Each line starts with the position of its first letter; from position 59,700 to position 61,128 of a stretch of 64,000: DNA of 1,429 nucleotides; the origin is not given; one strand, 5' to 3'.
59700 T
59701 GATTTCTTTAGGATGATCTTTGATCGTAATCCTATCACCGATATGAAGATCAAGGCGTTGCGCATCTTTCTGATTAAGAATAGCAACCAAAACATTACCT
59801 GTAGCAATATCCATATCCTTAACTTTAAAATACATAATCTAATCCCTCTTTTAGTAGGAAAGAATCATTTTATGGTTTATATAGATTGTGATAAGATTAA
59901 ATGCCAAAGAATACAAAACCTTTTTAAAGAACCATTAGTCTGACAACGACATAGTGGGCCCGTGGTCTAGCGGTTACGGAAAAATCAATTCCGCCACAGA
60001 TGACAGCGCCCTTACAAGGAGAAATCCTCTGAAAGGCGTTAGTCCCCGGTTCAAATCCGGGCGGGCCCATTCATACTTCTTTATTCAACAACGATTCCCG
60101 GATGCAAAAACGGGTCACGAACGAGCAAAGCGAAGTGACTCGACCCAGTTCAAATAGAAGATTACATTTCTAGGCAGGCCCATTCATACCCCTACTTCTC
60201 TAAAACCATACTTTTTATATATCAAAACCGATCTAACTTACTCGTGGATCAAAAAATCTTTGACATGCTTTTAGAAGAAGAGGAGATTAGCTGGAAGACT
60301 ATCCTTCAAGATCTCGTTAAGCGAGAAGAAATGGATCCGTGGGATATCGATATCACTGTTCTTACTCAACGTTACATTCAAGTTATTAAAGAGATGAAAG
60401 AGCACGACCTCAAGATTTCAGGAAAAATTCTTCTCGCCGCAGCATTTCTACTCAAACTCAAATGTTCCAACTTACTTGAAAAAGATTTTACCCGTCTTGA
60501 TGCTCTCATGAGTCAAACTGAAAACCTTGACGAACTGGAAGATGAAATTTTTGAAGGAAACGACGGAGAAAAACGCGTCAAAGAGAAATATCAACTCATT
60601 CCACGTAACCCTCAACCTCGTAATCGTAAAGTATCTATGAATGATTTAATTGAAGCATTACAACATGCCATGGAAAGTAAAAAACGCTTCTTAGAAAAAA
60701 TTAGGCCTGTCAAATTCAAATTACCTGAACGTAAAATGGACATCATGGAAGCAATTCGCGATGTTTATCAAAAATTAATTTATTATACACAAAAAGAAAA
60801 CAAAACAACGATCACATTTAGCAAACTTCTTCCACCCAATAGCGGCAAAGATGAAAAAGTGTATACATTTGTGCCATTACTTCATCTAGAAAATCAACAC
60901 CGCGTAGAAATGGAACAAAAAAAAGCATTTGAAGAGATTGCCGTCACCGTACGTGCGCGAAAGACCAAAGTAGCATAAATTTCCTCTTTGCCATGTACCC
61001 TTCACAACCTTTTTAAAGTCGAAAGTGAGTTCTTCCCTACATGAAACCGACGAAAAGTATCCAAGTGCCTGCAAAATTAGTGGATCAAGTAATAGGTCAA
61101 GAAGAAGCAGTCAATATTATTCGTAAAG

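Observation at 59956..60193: Two-intron tRNA-Val followed by a degenerate copy of its own 3' end: a likely integration or excision scar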

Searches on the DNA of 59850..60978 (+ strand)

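Call 19: search_rna_families(source=window, start=59850, end=60260, threshold=evalue, max_evalue=10, show_alignments=3)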
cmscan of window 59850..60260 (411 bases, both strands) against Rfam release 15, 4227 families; matches with E-value up to 10: 7.
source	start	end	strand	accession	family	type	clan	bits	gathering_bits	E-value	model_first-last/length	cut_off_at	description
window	59956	60069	+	RF00005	tRNA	Gene; tRNA;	CL00001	44.2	29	2.5e-08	1-71/71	no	tRNA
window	60006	60070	-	RF04354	Plastid-ycf2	Cis-reg;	-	19.9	65.7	0.14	1-75/75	no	Plastid-ycf2 5UTR RNA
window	59945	60036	+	RF01964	RMST_3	Gene; lncRNA;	-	13.5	55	5.2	1-109/109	no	Rhabdomyosarcoma 2 associated transcript conserved region 3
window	60146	60213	-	RF00288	snoZ30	Gene; snRNA; snoRNA; CD-box;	-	13.5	50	9.2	1-97/97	no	Z30 small nucleolar RNA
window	59895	59979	+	RF00628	RgsA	Gene; sRNA;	-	13.3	88.4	0.48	1-194/194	no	RgsA sRNA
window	59867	59945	+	RF01185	snR75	Gene; snRNA; snoRNA; CD-box;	CL00045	10.9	40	9.3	1-88/88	no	Small nucleolar RNA snR75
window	60045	60125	+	RF04321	tmRNA_permuted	Gene;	-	10.6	47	5.3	36-99/213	no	permuted transfer-messenger RNA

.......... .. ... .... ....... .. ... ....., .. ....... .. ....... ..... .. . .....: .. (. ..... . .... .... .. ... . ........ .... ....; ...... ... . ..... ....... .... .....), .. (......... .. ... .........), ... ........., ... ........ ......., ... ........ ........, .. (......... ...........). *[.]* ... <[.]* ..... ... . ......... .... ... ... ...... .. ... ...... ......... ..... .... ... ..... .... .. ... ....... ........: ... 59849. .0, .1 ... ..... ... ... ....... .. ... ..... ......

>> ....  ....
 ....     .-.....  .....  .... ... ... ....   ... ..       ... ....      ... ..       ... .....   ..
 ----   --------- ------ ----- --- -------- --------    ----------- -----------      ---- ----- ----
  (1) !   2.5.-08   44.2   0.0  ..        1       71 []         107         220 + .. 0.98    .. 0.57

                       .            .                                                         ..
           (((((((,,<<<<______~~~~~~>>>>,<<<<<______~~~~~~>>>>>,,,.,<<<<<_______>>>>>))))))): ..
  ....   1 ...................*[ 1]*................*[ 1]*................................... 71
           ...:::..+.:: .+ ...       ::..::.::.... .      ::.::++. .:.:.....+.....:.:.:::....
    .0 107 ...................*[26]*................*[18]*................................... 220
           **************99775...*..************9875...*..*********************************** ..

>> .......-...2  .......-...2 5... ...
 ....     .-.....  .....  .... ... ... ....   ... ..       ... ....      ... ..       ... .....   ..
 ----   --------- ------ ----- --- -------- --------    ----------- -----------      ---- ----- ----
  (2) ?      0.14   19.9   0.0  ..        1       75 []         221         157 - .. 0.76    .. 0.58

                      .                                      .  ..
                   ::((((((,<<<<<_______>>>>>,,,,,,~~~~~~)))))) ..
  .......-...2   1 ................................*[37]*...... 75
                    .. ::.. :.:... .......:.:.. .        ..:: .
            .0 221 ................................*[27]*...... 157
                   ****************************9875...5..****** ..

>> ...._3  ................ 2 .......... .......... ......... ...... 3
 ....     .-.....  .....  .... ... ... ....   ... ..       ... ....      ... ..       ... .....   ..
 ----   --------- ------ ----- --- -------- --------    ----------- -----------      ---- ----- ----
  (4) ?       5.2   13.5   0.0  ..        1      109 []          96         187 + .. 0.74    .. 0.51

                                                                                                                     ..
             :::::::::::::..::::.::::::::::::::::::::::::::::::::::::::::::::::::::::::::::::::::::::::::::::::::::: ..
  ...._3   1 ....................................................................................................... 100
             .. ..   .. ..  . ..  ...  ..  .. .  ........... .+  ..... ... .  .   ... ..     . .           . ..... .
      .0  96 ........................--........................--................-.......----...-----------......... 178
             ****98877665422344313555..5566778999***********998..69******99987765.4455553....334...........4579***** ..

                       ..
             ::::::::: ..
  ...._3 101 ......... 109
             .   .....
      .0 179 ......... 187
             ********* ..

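Call 30: search_rna_families(source=L006, start=2500, end=2960, threshold=evalue, max_evalue=10, show_alignments=4)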
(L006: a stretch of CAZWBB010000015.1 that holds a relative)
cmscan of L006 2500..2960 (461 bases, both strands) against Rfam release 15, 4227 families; matches with E-value up to 10: 2.
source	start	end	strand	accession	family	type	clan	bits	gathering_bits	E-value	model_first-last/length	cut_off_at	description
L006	2886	2915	-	RF02194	HPnc0260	Gene; antisense;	-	23.1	59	6.1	121-150/156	no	Bacterial antisense RNA HPnc0260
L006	2866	2914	-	RF04354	Plastid-ycf2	Cis-reg;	-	16.9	65.7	1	1-75/75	no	Plastid-ycf2 5UTR RNA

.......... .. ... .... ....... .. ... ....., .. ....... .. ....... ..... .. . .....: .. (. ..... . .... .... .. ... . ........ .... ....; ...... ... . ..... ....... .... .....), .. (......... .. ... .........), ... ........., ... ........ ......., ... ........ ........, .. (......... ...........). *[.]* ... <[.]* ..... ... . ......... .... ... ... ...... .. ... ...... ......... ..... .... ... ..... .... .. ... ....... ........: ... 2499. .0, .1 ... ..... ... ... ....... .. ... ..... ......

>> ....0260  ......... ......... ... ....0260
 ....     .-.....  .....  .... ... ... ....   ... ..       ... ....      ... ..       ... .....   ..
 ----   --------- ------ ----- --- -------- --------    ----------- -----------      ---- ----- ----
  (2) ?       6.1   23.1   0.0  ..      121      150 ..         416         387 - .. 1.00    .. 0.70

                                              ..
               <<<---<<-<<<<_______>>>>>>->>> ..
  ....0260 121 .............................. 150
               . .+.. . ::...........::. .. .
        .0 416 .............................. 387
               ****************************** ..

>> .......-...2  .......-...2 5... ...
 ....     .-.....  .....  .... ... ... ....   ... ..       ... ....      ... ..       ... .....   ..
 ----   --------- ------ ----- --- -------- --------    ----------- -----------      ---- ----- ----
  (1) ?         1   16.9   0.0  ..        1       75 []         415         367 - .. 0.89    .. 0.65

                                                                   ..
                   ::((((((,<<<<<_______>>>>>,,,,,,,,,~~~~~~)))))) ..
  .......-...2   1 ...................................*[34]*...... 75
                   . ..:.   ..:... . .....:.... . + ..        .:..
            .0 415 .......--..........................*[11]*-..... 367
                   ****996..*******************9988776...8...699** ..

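Call 65: search_rna_families(sources=[L023, L014, L024, L013, L006], threshold=evalue, max_evalue=0.01)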
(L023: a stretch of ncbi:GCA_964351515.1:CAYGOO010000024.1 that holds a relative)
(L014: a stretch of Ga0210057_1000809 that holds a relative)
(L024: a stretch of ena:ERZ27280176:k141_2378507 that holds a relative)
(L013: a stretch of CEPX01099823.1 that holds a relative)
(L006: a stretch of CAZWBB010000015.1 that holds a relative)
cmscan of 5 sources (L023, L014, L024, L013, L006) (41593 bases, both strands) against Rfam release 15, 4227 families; matches with E-value up to 0.01: 0.
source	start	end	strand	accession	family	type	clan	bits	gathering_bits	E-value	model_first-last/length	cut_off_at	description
